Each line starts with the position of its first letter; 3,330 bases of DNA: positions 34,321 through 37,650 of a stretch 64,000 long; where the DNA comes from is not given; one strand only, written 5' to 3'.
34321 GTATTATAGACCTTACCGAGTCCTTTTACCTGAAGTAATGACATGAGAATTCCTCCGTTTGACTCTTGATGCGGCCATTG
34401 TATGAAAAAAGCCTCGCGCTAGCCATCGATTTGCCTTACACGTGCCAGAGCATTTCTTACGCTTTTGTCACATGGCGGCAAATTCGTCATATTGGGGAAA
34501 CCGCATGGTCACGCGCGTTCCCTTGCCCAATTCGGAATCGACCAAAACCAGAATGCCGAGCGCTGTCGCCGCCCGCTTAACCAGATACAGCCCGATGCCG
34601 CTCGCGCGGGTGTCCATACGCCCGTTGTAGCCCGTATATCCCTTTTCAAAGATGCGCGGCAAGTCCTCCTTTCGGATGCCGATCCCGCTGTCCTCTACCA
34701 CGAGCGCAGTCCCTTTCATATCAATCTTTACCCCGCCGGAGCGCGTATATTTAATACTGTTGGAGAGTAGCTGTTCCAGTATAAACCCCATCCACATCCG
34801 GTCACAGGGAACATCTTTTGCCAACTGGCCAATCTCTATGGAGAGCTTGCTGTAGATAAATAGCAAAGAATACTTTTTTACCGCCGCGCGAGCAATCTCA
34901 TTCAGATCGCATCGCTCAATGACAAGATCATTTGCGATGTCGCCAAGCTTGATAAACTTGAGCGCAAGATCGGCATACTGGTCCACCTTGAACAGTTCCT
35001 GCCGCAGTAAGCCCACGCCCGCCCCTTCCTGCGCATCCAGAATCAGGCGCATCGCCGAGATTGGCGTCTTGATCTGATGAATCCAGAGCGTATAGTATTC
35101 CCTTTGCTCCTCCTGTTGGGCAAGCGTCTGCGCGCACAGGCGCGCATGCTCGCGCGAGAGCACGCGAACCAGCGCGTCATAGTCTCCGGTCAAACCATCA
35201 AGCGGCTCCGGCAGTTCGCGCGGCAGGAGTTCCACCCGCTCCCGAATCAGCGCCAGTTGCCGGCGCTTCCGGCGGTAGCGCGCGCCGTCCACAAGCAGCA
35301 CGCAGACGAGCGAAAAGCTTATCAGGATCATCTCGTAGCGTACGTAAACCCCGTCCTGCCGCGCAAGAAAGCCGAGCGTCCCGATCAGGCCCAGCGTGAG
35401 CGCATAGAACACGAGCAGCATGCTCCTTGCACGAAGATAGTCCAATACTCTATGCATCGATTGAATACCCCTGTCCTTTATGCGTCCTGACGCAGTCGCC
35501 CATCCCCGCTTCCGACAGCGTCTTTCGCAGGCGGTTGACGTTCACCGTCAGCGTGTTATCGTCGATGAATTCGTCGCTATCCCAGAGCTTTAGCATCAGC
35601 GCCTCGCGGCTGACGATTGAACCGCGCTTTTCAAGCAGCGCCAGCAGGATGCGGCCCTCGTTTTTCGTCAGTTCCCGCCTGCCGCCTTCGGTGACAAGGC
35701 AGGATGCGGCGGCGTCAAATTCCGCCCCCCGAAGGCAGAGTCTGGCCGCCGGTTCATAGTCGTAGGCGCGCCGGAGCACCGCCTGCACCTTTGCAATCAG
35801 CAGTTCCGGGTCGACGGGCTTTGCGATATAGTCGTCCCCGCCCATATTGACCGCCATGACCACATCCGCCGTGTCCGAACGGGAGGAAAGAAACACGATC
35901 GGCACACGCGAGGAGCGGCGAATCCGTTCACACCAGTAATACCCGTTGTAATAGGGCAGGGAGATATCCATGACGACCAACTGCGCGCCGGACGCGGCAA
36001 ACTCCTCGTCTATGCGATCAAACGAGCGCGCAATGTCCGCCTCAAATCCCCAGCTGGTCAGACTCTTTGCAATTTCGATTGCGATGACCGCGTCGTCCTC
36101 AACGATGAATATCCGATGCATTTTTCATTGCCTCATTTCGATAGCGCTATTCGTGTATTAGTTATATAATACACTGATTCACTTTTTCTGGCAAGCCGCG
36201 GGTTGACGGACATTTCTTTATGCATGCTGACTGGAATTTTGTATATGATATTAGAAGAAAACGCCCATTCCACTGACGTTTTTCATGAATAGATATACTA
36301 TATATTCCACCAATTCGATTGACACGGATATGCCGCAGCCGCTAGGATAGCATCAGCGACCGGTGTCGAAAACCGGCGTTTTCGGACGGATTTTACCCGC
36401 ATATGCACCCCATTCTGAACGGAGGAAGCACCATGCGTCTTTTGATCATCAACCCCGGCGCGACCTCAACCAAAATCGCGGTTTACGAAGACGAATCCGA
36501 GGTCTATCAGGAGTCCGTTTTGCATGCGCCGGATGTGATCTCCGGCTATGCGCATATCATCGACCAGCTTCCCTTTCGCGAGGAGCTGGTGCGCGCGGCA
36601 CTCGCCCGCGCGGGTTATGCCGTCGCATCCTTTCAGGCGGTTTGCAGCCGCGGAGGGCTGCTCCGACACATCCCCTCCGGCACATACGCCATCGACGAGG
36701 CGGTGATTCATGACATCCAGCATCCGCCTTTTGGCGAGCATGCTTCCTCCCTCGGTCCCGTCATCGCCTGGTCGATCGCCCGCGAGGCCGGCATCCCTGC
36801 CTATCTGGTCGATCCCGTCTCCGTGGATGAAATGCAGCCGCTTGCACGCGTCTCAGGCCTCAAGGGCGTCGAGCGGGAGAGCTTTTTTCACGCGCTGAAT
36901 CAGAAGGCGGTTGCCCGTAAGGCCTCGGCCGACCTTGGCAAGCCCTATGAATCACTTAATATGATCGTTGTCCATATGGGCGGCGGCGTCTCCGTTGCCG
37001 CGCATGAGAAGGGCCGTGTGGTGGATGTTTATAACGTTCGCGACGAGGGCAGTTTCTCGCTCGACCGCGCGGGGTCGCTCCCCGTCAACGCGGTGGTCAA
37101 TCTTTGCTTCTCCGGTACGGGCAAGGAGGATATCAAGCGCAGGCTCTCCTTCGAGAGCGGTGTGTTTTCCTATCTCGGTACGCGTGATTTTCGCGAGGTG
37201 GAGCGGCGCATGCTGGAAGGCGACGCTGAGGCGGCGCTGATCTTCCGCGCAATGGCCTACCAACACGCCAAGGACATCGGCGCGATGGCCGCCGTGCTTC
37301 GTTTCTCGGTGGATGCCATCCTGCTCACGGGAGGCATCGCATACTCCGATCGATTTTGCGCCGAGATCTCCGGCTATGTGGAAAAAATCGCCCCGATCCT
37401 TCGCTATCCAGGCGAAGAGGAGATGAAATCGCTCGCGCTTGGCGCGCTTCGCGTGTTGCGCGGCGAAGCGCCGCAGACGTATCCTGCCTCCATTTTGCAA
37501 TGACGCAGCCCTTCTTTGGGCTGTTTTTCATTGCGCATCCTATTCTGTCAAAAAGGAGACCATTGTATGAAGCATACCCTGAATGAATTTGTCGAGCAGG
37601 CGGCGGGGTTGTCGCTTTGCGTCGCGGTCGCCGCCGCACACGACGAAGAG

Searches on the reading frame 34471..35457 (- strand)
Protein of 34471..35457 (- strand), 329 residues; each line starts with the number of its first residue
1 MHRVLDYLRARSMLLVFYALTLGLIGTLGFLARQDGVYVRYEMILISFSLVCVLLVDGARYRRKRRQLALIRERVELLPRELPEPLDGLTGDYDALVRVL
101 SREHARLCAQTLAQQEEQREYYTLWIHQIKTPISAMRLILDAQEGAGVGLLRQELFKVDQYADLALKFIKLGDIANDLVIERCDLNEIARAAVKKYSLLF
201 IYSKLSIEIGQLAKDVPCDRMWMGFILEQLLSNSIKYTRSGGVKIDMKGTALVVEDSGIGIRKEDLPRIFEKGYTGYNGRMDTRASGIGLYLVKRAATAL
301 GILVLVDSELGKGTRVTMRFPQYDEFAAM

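Call 48: search_protein_families(library=pfam, proteins=[window:34471-35457:-], max_evalue=0.001)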
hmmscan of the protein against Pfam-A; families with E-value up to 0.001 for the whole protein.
window:34471-35457:- (329 aa): 1 family
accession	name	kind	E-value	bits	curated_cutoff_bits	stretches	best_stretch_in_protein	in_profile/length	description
PF02518.31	HATPase_c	-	2.3e-18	67.1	26.4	1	220-322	3-109/111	Histidine kinase-, DNA gyrase B-, and HSP90-like ATPase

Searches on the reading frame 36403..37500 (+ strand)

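Call 21: search_protein_families(library=ncbifam, proteins=[window:36403-37500:+], max_evalue=0.00001)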
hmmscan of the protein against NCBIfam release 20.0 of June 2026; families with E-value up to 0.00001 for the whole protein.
window:36403-37500:+ (366 aa): 6 families
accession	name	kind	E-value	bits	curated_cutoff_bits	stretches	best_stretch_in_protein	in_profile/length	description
NF002834.0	PRK03011.1-5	subfamily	8.9e-141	469.1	222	1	10-357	2-351/357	butyrate kinase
TIGR02707.1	butyr_kinase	equivalog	9.6e-136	452.4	289.1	1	13-357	2-348/351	butyrate kinase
TIGR00016.1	ackA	subfamily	3.6e-22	78.7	293.4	1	161-320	183-346/405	acetate/propionate family kinase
NF009099.0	PRK12440.1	equivalog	9.5e-16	57.8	693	1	160-313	176-331/397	acetate/propionate family kinase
NF009045.0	PRK12379.1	equivalog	5.9e-13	48.4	580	1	160-314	172-329/402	propionate kinase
NF009063.0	PRK12397.1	equivalog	5.4e-10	38.5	659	1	160-314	176-333/404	acetate/propionate family kinase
